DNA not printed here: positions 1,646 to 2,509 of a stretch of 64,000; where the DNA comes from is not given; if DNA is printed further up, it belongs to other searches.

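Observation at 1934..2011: Largest GC-rich in-frame insertion (about 60 bp) flanked by AAATTCC repeats in a truncated GT4 duplicate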

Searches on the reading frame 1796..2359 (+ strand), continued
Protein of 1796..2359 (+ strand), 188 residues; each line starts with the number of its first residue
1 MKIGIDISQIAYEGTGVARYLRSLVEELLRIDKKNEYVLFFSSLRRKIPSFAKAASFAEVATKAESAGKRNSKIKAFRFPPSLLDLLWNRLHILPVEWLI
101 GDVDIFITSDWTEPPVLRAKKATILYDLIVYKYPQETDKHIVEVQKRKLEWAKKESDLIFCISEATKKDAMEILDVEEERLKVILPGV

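Call 59: predict_structure(alignment_id=A1)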
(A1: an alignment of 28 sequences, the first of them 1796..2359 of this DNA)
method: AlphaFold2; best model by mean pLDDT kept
length: 188 residues; sequences in the alignment: 28
mean_pLDDT: 67.8   pTM: 0.60
mean pLDDT of the five models: 67.8, 66.6, 58.3, 57.1, 56.9
residues with pLDDT >= 90: 3; 70-90: 100; 50-70: 45; < 50: 40
segments of 3 or more residues with pLDDT < 50: 44-78
pLDDT, mean of each block of 10 residues (from residue 1): 74 60 77 80 46 43 39 45 56 53 77 69 81 79 79 86 88 86 72
secondary structure, 60 per line:
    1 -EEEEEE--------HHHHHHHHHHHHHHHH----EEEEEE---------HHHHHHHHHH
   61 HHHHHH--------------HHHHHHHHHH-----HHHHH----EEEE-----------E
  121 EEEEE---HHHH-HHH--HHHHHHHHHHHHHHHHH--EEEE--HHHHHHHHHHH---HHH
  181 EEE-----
elements in order: E2-7 H16-31 E36-41 H51-66 H81-90 H96-100 E105-108 E120-125 H129-132 H139-155 E158-161 H164-174 E181-183

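Call 86: find_homologous_proteins(query=L014:3-623:-, max_evalue=1e-10)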
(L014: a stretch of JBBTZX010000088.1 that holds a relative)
Query L014:3-623:- (207 aa): 6063 proteins with E <= 1e-10 among 6190 candidates; the best 120 are listed.
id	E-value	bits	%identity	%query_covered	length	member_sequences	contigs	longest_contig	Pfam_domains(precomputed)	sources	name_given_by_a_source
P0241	5.7e-135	466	100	100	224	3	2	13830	PF01797.22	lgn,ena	-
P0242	1.6e-113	396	85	100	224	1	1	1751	PF01797.22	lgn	-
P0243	1.8e-99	350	74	100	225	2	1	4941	PF01797.22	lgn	-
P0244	1.2e-95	337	72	100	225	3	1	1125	PF01797.22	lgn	-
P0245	2.6e-94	333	71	100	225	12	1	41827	PF01797.22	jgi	-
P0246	7.4e-94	331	71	100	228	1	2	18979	PF01797.22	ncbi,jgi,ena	-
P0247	7.8e-78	279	59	100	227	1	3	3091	PF01797.22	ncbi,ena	-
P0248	2.3e-76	274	59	100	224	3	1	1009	PF01797.22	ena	-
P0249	4.1e-72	260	58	100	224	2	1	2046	PF01797.22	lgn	-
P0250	6.2e-72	260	56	100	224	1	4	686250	PF01797.22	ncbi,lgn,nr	ncbi:MAG: transposase [Candidatus Blackburnbacteria bacterium]|nr:transposase [Candidatus Blackburnb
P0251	1.0e-71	259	59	100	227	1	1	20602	PF01797.22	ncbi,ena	-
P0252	3.1e-71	258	56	100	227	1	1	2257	PF01797.22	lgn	-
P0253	8.6e-71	256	59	100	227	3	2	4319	PF01797.22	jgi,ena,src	-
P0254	8.8e-71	256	55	100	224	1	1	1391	PF01797.22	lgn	-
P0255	2.4e-70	255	56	100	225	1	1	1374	PF01797.22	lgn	-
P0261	7.7e-70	253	57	100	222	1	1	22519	PF01797.22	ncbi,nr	ncbi:MAG: transposase [Candidatus Levybacteria bacterium]|nr:transposase [Candidatus Levybacteria ba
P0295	1.7e-67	245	54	100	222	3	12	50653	PF01797.22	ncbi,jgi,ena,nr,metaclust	ncbi:MAG: hypothetical protein A3J69_02665 [Candidatus Levybacteria bacterium RIFCSPHIGHO2_02_FULL_4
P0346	1.6e-65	239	54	100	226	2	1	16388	PF01797.22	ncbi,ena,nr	ncbi:MAG: hypothetical protein A3G13_02115 [Candidatus Levybacteria bacterium RIFCSPLOWO2_12_FULL_37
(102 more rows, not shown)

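Call 87: find_encoding_contigs(protein=P0241, flank=2500, max_places=2)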
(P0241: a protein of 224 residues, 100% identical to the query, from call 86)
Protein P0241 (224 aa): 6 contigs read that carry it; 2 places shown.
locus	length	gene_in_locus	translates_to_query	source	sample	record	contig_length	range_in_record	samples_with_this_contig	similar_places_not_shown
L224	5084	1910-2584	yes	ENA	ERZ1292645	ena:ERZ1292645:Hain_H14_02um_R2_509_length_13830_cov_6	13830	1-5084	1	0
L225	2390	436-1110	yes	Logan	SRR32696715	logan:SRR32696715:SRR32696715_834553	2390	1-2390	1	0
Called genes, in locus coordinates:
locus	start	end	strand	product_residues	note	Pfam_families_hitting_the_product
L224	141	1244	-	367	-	PF13439:Glyco_transf_4, PF20706:GT4-conflict, PF00534:Glycos_transf_1, PF13692:Glyco_trans_1_4, PF13524:Glyco_trans_1_2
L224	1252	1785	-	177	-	PF13439:Glyco_transf_4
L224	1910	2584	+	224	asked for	PF01797:Y1_Tnp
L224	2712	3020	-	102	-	-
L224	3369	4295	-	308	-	PF00535:Glycos_transf_2, PF10111:Glyco_tranf_2_2 (weak)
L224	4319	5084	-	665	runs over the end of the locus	-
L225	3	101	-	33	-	?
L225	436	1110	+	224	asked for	PF01797:Y1_Tnp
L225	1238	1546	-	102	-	-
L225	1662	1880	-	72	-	-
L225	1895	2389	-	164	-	?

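Call 88: find_encoding_contigs(protein=P0261, flank=2500, max_places=2)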
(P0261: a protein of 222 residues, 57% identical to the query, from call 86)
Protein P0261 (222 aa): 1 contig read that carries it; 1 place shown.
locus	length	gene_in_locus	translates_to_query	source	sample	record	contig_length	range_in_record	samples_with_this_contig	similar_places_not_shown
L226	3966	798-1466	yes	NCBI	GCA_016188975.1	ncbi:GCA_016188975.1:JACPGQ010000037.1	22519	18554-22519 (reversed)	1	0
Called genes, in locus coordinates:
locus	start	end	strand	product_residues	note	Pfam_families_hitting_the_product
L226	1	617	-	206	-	?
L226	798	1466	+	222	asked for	PF01797:Y1_Tnp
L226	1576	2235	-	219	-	PF00027:cNMP_binding, PF03965:Penicillinase_R (faint), PF13545:HTH_Crp_2, PF01047:MarR (weak), PF08279:HTH_11 (faint), PF12802:MarR_2 (weak), PF12728:HTH_17 (faint), PF13412:HTH_24 (weak)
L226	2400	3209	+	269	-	-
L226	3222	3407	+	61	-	-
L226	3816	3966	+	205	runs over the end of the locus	-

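Call 89: find_encoding_contigs(protein=P0295, flank=2500, max_places=3)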
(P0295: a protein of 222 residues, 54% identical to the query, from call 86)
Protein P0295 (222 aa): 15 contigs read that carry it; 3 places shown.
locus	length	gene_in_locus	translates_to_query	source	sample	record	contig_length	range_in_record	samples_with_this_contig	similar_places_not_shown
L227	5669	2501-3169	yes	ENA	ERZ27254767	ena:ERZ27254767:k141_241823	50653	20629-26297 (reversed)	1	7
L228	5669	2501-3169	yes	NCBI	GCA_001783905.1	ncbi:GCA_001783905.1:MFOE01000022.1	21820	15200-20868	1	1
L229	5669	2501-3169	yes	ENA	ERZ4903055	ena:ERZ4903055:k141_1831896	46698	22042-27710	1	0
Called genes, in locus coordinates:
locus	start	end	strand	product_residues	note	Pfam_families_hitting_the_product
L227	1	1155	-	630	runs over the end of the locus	PF00012:HSP70, PF06723:MreB_Mbl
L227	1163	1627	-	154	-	PF01025:GrpE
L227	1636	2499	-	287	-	PF01628:HrcA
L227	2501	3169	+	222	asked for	PF01797:Y1_Tnp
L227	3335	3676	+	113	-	-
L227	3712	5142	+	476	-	PF00133:tRNA-synt_1, PF01406:tRNA-synt_1e (faint), PF09334:tRNA-synt_1g, PF00133:tRNA-synt_1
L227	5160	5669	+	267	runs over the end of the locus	PF01026:TatD_DNase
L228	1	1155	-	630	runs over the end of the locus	PF00012:HSP70, PF06723:MreB_Mbl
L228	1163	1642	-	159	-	PF01025:GrpE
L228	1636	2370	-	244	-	PF01628:HrcA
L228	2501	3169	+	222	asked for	PF01797:Y1_Tnp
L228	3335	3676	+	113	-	-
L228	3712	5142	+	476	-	PF00133:tRNA-synt_1, PF01406:tRNA-synt_1e (faint), PF09334:tRNA-synt_1g, PF00133:tRNA-synt_1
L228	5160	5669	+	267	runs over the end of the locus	PF01026:TatD_DNase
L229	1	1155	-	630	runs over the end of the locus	PF00012:HSP70, PF06723:MreB_Mbl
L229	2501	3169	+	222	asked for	PF01797:Y1_Tnp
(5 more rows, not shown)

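Call 90: find_encoding_contigs(protein=P0346, flank=2500, max_places=2)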
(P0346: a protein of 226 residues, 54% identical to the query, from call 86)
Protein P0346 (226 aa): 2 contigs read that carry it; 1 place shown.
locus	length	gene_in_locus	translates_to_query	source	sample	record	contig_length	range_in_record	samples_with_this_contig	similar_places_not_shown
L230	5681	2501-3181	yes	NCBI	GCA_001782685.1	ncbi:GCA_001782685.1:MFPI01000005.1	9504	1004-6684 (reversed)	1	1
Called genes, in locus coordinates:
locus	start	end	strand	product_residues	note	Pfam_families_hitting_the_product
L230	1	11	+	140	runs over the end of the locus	PF21694:DNA_pol3_delta_C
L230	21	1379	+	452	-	PF02878:PGM_PMM_I, PF02879:PGM_PMM_II, PF02880:PGM_PMM_III, PF00408:PGM_PMM_IV (weak)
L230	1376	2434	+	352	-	PF01380:SIS (weak), PF10432:bact-PGI_C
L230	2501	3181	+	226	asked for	PF01797:Y1_Tnp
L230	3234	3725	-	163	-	PF07963:N_methyl (weak)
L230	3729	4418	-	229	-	-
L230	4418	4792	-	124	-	-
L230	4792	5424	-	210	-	-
